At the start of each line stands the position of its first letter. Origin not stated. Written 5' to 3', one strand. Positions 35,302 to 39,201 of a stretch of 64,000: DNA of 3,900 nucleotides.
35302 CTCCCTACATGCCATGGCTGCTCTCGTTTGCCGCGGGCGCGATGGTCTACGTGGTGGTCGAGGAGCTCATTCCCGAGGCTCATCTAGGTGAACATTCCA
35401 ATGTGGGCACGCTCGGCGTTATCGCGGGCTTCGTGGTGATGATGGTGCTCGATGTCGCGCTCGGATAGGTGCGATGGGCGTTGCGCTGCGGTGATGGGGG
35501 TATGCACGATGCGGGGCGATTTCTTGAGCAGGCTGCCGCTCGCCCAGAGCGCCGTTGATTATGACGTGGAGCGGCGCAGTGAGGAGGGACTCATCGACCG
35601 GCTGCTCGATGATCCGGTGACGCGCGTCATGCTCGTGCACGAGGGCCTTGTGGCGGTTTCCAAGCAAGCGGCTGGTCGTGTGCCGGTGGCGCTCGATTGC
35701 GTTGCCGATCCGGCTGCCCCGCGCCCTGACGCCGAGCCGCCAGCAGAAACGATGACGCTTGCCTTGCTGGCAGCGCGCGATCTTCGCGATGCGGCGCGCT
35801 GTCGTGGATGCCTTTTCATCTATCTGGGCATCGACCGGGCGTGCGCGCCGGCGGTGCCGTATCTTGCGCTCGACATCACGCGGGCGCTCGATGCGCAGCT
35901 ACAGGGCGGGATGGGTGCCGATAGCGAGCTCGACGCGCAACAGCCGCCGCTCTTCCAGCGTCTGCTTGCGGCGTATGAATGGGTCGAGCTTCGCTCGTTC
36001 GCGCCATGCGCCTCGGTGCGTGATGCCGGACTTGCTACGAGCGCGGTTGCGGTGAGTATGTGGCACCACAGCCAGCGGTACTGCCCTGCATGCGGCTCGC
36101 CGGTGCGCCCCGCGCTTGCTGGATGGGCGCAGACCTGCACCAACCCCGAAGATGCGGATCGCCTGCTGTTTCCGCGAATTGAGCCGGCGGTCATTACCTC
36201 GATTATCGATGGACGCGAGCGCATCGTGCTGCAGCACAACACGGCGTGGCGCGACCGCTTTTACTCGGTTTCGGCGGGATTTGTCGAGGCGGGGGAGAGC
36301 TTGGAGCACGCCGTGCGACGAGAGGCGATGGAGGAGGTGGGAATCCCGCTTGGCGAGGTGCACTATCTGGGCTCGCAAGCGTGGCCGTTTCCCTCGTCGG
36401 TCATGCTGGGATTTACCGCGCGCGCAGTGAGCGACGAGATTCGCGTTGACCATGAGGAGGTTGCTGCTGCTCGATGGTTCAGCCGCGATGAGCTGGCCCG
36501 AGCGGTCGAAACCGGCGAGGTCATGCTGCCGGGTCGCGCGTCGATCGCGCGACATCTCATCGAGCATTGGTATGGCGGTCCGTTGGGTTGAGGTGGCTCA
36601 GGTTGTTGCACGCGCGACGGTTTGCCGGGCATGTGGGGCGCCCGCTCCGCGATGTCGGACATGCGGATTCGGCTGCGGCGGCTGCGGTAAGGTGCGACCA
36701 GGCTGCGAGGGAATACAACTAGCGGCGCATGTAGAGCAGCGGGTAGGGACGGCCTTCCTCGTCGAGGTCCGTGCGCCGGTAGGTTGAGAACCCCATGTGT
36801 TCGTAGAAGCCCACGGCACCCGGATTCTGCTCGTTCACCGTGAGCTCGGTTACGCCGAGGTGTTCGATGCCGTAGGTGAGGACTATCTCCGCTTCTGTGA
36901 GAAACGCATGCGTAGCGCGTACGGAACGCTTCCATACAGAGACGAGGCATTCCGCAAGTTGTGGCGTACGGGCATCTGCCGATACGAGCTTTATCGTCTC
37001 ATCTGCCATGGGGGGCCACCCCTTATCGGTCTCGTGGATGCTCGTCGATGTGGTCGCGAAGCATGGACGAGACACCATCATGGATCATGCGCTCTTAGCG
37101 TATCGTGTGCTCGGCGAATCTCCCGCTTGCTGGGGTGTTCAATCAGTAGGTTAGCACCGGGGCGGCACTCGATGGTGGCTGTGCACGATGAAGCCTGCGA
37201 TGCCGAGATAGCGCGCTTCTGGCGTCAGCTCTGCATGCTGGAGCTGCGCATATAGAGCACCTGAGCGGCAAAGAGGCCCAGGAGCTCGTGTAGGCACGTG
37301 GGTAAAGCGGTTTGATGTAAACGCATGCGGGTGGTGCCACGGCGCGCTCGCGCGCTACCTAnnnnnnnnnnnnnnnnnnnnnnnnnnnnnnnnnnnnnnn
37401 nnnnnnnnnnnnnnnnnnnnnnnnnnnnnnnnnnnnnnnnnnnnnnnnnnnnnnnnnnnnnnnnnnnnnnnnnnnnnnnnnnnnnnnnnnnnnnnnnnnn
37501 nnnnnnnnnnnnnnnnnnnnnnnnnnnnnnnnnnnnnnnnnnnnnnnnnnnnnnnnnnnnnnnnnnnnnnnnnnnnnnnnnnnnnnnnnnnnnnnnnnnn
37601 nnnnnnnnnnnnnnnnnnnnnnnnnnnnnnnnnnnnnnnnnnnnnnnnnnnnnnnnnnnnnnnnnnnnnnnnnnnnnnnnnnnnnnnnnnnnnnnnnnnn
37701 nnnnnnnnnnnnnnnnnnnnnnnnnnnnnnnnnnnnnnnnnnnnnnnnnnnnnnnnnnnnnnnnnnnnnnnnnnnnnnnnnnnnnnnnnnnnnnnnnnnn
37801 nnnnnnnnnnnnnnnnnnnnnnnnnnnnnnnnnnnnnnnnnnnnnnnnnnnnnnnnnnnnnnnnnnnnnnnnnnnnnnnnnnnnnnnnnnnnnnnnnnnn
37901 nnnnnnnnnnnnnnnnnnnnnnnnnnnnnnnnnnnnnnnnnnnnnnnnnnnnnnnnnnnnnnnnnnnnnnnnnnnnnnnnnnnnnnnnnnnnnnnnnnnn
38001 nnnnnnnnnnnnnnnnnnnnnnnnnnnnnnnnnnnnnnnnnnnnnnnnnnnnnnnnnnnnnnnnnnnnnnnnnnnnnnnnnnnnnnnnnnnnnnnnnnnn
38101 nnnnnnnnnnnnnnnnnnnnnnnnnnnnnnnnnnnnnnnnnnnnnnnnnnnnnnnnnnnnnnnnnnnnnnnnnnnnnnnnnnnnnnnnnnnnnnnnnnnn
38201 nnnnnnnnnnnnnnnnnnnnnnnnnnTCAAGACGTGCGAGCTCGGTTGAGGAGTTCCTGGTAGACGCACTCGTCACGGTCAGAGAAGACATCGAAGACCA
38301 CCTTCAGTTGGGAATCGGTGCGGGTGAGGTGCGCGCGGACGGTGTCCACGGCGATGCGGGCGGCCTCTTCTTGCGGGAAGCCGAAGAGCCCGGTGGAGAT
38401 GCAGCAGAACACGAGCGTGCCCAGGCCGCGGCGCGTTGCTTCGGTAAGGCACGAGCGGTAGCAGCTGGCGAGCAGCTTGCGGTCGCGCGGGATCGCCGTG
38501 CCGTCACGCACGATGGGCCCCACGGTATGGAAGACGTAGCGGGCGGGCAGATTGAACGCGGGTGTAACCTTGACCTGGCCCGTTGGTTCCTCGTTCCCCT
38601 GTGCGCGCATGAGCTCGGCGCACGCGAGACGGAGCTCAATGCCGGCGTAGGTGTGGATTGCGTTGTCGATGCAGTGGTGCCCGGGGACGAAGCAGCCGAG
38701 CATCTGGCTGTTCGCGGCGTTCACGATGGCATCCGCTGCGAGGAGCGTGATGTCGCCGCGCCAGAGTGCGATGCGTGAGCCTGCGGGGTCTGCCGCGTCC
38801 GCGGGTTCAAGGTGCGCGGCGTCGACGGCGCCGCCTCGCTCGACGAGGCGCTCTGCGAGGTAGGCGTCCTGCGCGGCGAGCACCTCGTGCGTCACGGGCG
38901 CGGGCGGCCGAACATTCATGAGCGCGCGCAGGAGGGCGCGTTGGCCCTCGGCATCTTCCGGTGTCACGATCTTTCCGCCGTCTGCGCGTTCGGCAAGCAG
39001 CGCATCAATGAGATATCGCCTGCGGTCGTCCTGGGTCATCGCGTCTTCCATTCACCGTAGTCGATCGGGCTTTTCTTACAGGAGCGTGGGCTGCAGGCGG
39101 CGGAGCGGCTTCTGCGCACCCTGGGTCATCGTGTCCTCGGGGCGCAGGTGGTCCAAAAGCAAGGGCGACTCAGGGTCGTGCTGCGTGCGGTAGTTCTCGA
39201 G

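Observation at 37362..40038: Three-gene operon DUF1848 - macrodomain hydrolase - class-M-like sirtuin behind a LexA-type box: candidate damage-inducible ADP-ribosylation module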

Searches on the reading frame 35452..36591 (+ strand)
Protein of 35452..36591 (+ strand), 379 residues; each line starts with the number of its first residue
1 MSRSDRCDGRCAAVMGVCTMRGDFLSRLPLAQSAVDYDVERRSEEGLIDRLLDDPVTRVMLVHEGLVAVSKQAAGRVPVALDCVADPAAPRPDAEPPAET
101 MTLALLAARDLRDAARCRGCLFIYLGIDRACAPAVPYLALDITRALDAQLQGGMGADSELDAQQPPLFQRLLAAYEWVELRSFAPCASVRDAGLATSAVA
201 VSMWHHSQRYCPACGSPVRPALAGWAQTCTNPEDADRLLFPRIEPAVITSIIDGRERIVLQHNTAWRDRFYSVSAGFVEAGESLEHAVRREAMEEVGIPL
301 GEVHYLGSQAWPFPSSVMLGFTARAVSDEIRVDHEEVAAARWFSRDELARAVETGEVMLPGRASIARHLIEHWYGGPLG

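Call 3: search_protein_families(library=pfam, proteins=[window:35452-36591:+], max_evalue=0.01)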
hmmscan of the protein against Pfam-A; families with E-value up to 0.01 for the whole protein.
window:35452-36591:+ (379 aa): 3 families
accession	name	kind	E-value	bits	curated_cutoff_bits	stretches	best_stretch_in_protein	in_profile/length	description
PF00293.34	NUDIX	-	3.3e-18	66.4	21.1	1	245-350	4-122/134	NUDIX domain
PF09297.16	Zn_ribbon_NUD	-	1.4e-06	28.3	24.8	1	206-230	1-25/32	NADH pyrophosphatase zinc ribbon domain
PF09296.17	NUDIX-like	-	0.00028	22.1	22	1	58-204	3-96/96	NADH pyrophosphatase-like rudimentary NUDIX domain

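Call 4: search_protein_families(library=ncbifam, proteins=[window:35452-36591:+], max_evalue=0.01)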
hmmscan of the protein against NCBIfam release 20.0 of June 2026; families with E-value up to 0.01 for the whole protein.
window:35452-36591:+ (379 aa): 14 families
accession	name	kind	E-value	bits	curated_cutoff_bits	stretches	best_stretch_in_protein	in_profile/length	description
NF001299.0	PRK00241.1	equivalog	2.4e-65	220.6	158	1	174-374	69-256/263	NAD(+) diphosphatase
NF041652.1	Nud_hyd_Dein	equivalog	4.9e-06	26.8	200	1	268-357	42-136/152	Nudix hydrolase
NF041653.1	Nud_hyd_Meth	equivalog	1.3e-05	25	300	1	251-354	34-144/170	Nudix hydrolase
NF008003.0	PRK10729.1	equivalog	4.1e-05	23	248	1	268-304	89-125/210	ADP-ribose diphosphatase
TIGR00052.1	TIGR00052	subfamily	6.3e-05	22.6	79.55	1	271-307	82-118/188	nudix-type nucleoside diphosphatase, YffH/AdpP family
NF011922.0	PRK15393.1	equivalog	6.8e-05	22.6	152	1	250-349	44-148/182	NUDIX hydrolase YfcD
NF007834.0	PRK10546.1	equivalog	0.00013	21.8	156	1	247-316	6-77/135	pyrimidine (deoxy)nucleoside triphosphate diphosphatase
TIGR02705.1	nudix_YtkD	equivalog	0.00034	20.2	154.4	1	264-308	40-84/156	RNA deprotection pyrophosphohydrolase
NF008044.0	PRK10776.1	equivalog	0.00045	20.1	148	1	264-317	26-79/130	8-oxo-dGTP diphosphatase MutT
NF006530.0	PRK08999.1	equivalog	0.0011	18.1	245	1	253-349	15-113/315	Nudix family hydrolase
NF002995.0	PRK03759.1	equivalog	0.0022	17.7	127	0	271-356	66-158/185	isopentenyl-diphosphate Delta-isomerase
NF008736.0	PRK11762.1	equivalog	0.0035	16.9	169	1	246-306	49-111/186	ADP compounds hydrolase NudE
TIGR00586.1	mutt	equivalog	0.0043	17.1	97.9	1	275-316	38-79/129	8-oxo-dGTP diphosphatase MutT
NF012016.0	PRK15472.1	equivalog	0.0047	16.6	95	1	271-300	33-62/141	nucleoside triphosphatase NudI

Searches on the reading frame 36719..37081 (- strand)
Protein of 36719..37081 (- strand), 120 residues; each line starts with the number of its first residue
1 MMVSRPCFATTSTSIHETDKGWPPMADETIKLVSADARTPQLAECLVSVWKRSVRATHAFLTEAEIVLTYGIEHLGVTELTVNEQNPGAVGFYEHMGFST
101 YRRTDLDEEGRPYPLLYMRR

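Call 3: search_protein_families(library=pfam, proteins=[window:36719-37081:-], max_evalue=0.01)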
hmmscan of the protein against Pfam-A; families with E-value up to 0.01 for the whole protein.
window:36719-37081:- (120 aa): 1 family
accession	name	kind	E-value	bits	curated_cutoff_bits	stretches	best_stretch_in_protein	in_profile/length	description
PF13673.13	Acetyltransf_10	-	0.00031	21.1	23.6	1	74-101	84-110/128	Acetyltransferase (GNAT) domain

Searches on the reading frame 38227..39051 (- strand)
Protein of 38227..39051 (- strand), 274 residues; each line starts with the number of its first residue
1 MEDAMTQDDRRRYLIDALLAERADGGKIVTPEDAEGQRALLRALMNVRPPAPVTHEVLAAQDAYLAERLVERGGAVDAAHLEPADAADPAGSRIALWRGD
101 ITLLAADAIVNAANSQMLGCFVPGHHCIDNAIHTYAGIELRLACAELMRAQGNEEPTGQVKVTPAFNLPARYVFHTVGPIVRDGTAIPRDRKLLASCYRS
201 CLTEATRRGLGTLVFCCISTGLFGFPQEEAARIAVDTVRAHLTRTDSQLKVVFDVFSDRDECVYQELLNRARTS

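Call 3: search_protein_families(library=pfam, proteins=[window:38227-39051:-], max_evalue=0.01)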
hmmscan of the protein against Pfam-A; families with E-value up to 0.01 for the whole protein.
window:38227-39051:- (274 aa): 1 family
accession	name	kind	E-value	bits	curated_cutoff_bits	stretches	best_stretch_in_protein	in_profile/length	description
PF01661.27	Macro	-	3e-36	124.4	22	1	110-234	1-118/118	Macro domain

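Call 4: search_protein_families(library=ncbifam, proteins=[window:38227-39051:-], max_evalue=0.01)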
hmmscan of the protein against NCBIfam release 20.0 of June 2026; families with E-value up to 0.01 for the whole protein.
window:38227-39051:- (274 aa): 11 families
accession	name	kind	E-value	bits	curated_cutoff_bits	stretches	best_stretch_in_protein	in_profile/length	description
NF003163.0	PRK04143.1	equivalog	1.4e-99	332.8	272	1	5-271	2-263/265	protein-ADP-ribose hydrolase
NF001664.0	PRK00431.1-6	equivalog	6.2e-46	155.9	200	1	93-270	3-171/173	O-acetyl-ADP-ribose deacetylase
NF001660.0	PRK00431.1-1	equivalog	1.2e-38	132.4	271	1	92-270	3-173/177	O-acetyl-ADP-ribose deacetylase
NF001661.0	PRK00431.1-2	equivalog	1.7e-36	125.8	291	1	93-271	2-174/179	O-acetyl-ADP-ribose deacetylase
NF001663.0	PRK00431.1-4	equivalog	1.6e-34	119.4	285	1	93-270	8-177/180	ADP-ribose-binding protein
NF001667.0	PRK00431.2-3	equivalog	3.4e-22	79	252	1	91-267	7-172/182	ADP-ribose-binding protein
NF001668.0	PRK00431.2-4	equivalog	6.6e-21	74.6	278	1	91-270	48-214/220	ADP-ribose-binding protein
NF001665.0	PRK00431.2-1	equivalog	1.6e-18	66.9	315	1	88-266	4-169/177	ADP-ribose-binding protein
NF009880.0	PRK13341.1-1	equivalog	9.6e-18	63.8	891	1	90-243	425-570/599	AAA family ATPase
NF001662.0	PRK00431.1-3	equivalog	1.9e-17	63.7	215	1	94-269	5-182/185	[protein ADP-ribosylglutamate] hydrolase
NF001666.0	PRK00431.2-2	equivalog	6.4e-05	22.9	246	1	94-245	3-141/164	ADP-ribose-binding protein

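Call 8: search_solved_structures(query=window:38227-39051:-, max_evalue=0.001, show_alignments=1)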
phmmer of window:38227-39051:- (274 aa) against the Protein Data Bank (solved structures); distinct sequences matched with E-value up to 0.001: 56.
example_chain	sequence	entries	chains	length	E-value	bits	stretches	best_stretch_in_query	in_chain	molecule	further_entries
5kiv_A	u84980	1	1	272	2e-73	250.2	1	5-270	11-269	Protein-ADP-ribose hydrolase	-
8rsl_A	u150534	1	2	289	2.5e-73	249.9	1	5-270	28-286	Protein-ADP-ribose hydrolase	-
8rsi_A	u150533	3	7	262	2.8e-68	233.4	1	5-268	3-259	O-acetyl-ADP-ribose deacetylase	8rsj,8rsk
8rsm_A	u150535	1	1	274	3.3e-58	200.3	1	36-270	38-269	Protein-ADP-ribose hydrolase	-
8rsn_A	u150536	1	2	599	7.5e-45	156.6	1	36-273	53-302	ADP-ribose 1''-phosphate phosphatase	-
4iqy_A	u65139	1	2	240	1.2e-32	116.5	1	89-270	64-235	O-acetyl-ADP-ribose deacetylase MACROD2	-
6y4y_A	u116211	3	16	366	3.9e-32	114.9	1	90-270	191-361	Thioredoxin 1,ADP-ribose glycohydrolase MACROD2 | ADP-ribose glycohydrolase MACROD2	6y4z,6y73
5fud_A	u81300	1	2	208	1e-31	113.5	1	95-268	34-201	O-ACETYL-ADP-RIBOSE DEACETYLASE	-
5l9k_A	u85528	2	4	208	1e-31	113.5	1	95-268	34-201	MACROD-TYPE MACRODOMAIN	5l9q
5lau_A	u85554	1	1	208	1.1e-31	113.4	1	95-268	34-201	MacroD-type macrodomain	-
5lcc_A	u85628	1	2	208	1.1e-30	110.2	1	95-268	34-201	MACROD-TYPE MACRODOMAIN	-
5lbp_A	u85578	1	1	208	1.2e-30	109.9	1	95-268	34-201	MacroD-type macrodomain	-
5fsu_A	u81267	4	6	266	3.9e-29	105.1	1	78-266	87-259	MACRODOMAIN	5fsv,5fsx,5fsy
5fsz_A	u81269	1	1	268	1.3e-28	103.3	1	76-245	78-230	MACRODOMAIN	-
2x47_A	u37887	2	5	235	1.7e-28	102.9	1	90-268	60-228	MACRO DOMAIN-CONTAINING PROTEIN 1 | ADP-ribose glycohydrolase MACROD1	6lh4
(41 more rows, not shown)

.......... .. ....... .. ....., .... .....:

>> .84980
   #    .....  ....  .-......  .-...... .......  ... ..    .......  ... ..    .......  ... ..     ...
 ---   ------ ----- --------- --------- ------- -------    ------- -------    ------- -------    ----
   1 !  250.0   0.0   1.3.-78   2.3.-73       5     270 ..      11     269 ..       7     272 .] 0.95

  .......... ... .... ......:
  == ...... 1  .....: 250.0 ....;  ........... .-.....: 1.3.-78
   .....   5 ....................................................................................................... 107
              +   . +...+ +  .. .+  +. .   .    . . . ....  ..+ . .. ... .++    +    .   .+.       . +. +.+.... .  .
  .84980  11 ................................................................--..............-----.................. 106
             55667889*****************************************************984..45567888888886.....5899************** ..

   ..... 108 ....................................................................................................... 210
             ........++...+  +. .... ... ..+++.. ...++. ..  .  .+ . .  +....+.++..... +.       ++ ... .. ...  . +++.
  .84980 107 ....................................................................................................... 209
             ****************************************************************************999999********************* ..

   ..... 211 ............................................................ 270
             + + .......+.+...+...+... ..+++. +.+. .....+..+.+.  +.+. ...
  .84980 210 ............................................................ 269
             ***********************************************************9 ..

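Call 75: search_protein_families(library=padloc, proteins=[window:38227-39051:-], max_evalue=0.01)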
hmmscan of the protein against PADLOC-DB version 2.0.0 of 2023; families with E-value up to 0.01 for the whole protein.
window:38227-39051:- (274 aa): 0 families
